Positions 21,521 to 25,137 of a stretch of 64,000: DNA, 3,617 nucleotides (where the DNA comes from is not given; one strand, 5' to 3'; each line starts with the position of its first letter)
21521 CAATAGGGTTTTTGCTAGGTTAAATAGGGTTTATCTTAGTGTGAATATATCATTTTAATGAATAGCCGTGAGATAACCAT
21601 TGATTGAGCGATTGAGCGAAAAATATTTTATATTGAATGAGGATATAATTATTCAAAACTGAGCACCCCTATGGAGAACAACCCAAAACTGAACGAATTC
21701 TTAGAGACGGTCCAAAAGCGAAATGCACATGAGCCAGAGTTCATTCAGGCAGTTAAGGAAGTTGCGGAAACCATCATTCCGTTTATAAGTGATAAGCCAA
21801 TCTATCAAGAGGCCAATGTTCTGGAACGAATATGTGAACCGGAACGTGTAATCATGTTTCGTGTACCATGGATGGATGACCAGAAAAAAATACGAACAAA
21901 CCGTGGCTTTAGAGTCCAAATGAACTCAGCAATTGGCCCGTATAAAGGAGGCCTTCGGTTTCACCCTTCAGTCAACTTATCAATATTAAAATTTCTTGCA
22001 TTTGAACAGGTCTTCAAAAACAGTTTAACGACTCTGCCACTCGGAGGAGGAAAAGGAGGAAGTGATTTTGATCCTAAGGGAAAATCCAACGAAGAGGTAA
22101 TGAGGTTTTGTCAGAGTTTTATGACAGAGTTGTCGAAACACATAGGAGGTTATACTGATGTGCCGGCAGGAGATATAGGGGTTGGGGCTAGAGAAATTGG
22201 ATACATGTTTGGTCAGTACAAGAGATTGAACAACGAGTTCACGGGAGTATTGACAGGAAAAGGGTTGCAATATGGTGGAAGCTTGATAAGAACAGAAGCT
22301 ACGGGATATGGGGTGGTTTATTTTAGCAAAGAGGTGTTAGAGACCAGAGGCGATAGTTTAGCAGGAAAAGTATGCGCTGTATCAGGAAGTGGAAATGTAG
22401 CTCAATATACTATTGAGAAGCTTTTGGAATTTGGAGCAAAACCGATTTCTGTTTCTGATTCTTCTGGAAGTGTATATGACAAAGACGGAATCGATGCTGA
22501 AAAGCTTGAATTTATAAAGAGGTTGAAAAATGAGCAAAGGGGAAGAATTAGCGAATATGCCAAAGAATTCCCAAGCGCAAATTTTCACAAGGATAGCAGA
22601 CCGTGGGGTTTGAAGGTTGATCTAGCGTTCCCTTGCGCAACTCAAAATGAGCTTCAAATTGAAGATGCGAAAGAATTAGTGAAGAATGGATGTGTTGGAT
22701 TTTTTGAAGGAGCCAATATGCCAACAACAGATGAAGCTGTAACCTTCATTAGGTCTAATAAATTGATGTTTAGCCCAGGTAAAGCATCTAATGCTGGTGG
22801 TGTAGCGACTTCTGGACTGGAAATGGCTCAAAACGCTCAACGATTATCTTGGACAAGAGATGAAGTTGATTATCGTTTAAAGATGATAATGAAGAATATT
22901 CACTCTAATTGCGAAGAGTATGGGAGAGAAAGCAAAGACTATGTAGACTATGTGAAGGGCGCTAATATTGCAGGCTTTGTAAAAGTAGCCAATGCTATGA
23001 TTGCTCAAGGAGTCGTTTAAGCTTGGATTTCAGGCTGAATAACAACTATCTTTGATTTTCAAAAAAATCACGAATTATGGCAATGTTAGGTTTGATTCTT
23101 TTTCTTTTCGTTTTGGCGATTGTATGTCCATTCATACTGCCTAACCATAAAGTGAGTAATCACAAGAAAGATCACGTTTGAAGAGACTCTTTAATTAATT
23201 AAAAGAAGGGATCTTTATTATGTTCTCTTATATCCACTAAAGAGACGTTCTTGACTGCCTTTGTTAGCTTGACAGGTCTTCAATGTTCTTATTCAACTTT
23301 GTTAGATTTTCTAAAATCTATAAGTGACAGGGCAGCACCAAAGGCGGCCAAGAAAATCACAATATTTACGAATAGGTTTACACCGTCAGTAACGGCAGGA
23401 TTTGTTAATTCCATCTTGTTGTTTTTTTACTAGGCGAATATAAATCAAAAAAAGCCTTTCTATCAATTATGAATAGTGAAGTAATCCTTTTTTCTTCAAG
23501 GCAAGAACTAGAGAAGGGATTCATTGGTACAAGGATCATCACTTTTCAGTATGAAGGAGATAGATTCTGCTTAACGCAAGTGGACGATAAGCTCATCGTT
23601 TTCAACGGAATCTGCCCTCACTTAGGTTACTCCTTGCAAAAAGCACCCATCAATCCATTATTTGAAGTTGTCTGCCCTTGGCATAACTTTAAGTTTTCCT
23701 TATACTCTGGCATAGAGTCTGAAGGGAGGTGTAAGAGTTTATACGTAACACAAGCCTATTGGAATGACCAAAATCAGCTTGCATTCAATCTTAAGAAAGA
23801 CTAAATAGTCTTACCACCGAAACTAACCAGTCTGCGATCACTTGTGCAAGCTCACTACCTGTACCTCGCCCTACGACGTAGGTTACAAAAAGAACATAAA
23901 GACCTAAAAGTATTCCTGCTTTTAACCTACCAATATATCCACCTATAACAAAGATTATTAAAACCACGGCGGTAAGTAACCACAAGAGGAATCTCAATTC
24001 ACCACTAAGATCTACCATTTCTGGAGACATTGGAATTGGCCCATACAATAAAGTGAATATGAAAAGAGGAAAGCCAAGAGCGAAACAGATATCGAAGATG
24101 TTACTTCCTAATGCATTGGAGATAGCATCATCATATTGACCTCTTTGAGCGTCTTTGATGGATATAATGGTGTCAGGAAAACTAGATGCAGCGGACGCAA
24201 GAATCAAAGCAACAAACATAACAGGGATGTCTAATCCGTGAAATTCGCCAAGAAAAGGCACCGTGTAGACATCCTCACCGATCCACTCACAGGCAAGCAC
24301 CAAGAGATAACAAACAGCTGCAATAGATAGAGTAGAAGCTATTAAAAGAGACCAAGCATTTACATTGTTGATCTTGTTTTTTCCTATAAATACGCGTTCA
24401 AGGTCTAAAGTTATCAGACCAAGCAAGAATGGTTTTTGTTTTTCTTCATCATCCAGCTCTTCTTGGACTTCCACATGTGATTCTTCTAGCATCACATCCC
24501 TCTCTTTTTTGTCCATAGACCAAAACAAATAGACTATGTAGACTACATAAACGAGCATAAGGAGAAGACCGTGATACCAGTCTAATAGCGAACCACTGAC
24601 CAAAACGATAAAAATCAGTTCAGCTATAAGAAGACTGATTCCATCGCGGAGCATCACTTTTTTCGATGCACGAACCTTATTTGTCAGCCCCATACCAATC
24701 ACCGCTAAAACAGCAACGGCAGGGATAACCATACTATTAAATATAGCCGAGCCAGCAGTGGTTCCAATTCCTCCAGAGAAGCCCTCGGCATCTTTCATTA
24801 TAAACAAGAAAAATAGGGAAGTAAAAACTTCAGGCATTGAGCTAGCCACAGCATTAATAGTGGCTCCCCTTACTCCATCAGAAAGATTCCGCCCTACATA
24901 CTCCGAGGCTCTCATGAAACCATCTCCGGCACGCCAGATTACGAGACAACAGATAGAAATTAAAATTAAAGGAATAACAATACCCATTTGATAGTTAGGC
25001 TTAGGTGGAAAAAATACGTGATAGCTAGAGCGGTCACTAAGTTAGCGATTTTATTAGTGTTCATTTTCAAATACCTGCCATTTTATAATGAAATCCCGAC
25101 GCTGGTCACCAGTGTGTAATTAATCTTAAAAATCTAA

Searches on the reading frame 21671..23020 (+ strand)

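Call 26: search_protein_families(library=ncbifam, proteins=[window:21671-23020:+], max_evalue=1e-10)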
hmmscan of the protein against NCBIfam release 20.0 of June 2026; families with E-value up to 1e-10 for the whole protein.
window:21671-23020:+ (449 aa): 5 families
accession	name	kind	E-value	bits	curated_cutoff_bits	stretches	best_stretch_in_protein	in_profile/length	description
NF006929.0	PRK09414.1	equivalog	5.6e-226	750.7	536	1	3-449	3-445/445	NADP-specific glutamate dehydrogenase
NF010634.0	PRK14031.1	equivalog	9.1e-208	690.1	822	1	9-449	5-444/444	NADP-specific glutamate dehydrogenase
NF010633.0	PRK14030.1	subfamily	2e-192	640.2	743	1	7-449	3-445/445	glutamate dehydrogenase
NF040817.1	GdhA_Arch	equivalog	8.1e-68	229.5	750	1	47-449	24-417/419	glutamate dehydrogenase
NF041398.1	GluDhGdhB_Halo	equivalog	6.4e-65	219.6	620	1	47-448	21-408/410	glutamate dehydrogenase GdhB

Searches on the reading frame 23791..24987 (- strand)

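Call 26: search_protein_families(library=ncbifam, proteins=[window:23791-24987:-], max_evalue=1e-10)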
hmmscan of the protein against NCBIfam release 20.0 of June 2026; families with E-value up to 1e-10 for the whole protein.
window:23791-24987:- (398 aa): 3 families
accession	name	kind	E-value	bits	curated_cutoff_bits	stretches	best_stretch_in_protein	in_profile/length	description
TIGR00367.1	TIGR00367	hypoth_equivalog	6.7e-34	117.4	179.65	1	3-367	3-312/312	calcium/sodium antiporter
TIGR00927.1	2A1904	subfamily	6.5e-21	73.8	710.1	1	35-158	492-606/1209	K+-dependent Na+/Ca+ exchanger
NF008005.0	PRK10734.1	equivalog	6.8e-12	45.2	432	0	240-372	23-144/325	calcium/sodium antiporter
